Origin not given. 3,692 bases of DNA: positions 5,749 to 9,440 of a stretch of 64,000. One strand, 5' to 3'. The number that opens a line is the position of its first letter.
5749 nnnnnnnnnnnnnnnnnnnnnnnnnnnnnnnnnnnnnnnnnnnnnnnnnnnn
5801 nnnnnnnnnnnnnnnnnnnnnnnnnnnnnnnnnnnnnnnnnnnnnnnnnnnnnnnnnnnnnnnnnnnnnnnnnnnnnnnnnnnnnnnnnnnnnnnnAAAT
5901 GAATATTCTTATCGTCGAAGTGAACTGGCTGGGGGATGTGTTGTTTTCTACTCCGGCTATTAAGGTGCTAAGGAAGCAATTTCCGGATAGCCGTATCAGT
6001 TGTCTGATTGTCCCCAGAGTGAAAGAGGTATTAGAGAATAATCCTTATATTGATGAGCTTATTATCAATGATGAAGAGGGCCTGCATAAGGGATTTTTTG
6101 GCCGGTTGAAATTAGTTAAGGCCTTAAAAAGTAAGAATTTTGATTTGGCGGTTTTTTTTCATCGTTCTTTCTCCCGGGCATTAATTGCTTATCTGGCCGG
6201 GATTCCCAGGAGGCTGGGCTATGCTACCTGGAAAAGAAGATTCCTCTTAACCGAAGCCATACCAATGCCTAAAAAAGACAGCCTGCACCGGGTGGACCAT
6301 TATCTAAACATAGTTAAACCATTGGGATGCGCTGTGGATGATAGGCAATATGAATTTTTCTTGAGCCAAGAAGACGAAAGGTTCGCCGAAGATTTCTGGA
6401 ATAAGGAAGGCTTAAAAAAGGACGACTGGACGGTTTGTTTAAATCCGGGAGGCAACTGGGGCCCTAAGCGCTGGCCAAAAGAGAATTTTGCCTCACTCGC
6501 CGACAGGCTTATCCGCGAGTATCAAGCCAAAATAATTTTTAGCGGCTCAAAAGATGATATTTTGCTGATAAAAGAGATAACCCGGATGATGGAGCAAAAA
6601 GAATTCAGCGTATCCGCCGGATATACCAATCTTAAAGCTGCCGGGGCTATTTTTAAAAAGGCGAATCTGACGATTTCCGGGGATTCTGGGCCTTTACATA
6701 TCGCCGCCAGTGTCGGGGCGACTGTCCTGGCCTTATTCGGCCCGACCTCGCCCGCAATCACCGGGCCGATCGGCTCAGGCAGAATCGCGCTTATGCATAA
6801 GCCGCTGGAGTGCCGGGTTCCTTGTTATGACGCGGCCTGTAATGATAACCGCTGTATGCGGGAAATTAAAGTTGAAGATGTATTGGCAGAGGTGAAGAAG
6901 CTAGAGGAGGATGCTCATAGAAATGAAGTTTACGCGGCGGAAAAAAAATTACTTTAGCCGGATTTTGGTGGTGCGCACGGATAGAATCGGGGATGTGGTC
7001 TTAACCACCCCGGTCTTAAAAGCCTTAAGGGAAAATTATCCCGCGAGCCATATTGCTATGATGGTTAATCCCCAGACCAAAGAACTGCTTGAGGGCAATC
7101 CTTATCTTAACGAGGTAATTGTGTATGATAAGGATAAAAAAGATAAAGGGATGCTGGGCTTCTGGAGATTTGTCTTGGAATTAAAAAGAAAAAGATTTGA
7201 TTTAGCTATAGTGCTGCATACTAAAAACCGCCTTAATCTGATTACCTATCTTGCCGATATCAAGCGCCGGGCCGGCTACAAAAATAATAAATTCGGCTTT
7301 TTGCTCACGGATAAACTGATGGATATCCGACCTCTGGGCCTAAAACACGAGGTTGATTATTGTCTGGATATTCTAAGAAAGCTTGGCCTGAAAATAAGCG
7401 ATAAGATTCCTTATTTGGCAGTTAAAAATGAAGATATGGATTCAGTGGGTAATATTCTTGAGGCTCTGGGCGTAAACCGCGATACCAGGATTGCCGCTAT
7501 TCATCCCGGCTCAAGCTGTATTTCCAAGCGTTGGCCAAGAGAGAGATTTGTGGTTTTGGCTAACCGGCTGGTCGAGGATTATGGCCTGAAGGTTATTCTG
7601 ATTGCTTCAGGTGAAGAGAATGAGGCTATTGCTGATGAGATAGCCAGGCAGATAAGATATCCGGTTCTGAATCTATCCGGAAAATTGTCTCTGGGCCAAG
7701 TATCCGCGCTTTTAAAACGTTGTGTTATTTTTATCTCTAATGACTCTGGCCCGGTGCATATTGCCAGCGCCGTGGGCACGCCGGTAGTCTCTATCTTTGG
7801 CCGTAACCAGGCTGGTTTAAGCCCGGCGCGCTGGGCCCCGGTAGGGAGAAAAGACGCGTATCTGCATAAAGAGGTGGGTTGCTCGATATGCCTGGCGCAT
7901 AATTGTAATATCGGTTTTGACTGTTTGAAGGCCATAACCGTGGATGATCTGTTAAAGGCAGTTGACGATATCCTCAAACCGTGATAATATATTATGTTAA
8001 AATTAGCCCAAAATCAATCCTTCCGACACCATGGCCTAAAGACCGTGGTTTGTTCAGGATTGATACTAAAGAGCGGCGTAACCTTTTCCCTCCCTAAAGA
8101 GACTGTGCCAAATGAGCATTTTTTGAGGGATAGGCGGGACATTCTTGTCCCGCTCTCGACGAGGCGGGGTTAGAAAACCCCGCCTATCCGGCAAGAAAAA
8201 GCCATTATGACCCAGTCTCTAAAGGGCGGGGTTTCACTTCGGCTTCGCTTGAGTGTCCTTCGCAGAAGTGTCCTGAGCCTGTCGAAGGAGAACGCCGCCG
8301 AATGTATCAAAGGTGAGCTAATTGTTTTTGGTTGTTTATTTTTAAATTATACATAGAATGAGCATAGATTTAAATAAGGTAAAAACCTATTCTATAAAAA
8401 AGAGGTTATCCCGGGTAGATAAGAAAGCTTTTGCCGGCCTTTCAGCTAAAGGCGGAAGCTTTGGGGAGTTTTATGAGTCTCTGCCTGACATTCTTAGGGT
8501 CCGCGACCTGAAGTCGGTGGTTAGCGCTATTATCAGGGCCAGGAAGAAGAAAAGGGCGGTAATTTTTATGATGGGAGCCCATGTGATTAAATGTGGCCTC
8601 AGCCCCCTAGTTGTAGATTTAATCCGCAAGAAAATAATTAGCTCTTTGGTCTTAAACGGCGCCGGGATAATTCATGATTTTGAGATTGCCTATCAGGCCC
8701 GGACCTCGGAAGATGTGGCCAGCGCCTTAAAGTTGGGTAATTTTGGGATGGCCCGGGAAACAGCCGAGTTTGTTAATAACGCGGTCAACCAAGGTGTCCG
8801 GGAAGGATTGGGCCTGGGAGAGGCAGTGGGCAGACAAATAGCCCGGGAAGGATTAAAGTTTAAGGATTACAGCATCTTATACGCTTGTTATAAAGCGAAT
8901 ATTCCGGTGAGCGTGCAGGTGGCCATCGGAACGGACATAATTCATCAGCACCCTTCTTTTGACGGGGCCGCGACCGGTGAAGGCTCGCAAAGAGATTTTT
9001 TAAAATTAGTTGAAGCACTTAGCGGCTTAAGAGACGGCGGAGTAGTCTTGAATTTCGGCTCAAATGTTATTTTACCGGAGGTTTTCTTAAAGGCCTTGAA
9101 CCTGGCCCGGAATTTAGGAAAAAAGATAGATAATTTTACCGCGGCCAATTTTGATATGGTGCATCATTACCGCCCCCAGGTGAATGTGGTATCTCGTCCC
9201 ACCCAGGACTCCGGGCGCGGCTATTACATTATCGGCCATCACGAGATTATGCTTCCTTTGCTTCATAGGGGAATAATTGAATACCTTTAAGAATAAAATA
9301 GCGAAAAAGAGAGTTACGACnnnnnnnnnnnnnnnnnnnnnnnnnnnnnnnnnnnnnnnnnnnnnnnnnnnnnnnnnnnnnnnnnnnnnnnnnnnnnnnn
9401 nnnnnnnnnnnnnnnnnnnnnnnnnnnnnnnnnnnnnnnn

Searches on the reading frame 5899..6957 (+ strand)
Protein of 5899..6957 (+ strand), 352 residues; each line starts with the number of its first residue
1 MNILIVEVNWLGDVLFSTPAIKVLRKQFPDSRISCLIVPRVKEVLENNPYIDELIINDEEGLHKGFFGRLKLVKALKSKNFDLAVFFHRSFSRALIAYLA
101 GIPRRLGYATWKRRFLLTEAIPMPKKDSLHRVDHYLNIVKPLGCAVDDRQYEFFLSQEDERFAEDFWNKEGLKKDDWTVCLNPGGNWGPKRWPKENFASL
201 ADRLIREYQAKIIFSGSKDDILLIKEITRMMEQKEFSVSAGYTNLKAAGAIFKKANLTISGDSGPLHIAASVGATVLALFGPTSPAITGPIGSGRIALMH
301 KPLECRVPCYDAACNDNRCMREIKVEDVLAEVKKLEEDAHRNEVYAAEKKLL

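Call 65: search_protein_families(library=pfam, proteins=[window:5899-6957:+], max_evalue=0.00001)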
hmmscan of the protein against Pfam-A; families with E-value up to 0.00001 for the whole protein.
window:5899-6957:+ (352 aa): 1 family
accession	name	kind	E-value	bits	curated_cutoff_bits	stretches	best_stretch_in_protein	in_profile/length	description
PF01075.23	Glyco_transf_9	-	1.4e-35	123.2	22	1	69-300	1-229/247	Glycosyltransferase family 9 (heptosyltransferase)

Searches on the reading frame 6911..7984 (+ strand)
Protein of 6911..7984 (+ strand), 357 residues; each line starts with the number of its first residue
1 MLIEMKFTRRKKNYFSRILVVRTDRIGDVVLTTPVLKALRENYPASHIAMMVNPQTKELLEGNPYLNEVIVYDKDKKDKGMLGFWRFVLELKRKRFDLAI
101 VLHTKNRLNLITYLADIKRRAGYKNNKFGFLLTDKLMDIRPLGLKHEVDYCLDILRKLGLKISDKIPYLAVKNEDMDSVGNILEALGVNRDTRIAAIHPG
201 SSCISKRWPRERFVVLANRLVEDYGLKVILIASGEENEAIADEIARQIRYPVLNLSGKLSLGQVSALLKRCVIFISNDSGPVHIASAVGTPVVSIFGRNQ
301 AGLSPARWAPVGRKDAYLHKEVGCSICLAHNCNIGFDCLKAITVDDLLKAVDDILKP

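Call 65: search_protein_families(library=pfam, proteins=[window:6911-7984:+], max_evalue=0.00001)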
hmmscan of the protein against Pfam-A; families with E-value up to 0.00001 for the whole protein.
window:6911-7984:+ (357 aa): 1 family
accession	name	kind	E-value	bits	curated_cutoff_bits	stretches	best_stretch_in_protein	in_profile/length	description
PF01075.23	Glyco_transf_9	-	6.1e-38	131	22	1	85-333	2-242/247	Glycosyltransferase family 9 (heptosyltransferase)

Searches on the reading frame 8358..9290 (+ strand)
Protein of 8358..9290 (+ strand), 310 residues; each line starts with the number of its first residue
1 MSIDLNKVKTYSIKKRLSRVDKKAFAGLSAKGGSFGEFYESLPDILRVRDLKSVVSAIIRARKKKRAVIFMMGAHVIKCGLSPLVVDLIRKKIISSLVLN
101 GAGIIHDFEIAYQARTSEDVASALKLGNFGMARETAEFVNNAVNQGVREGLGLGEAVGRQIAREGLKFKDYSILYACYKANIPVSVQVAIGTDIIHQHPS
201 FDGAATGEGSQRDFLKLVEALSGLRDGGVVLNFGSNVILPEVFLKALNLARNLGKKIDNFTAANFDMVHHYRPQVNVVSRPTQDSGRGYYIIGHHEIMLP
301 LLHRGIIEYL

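Call 65: search_protein_families(library=pfam, proteins=[window:8358-9290:+], max_evalue=0.00001)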
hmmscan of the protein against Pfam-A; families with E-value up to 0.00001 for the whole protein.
window:8358-9290:+ (310 aa): 1 family
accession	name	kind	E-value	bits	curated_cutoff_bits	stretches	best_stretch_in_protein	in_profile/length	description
PF01916.23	DS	-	3.3e-08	33.6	27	1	50-186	15-165/288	Deoxyhypusine synthase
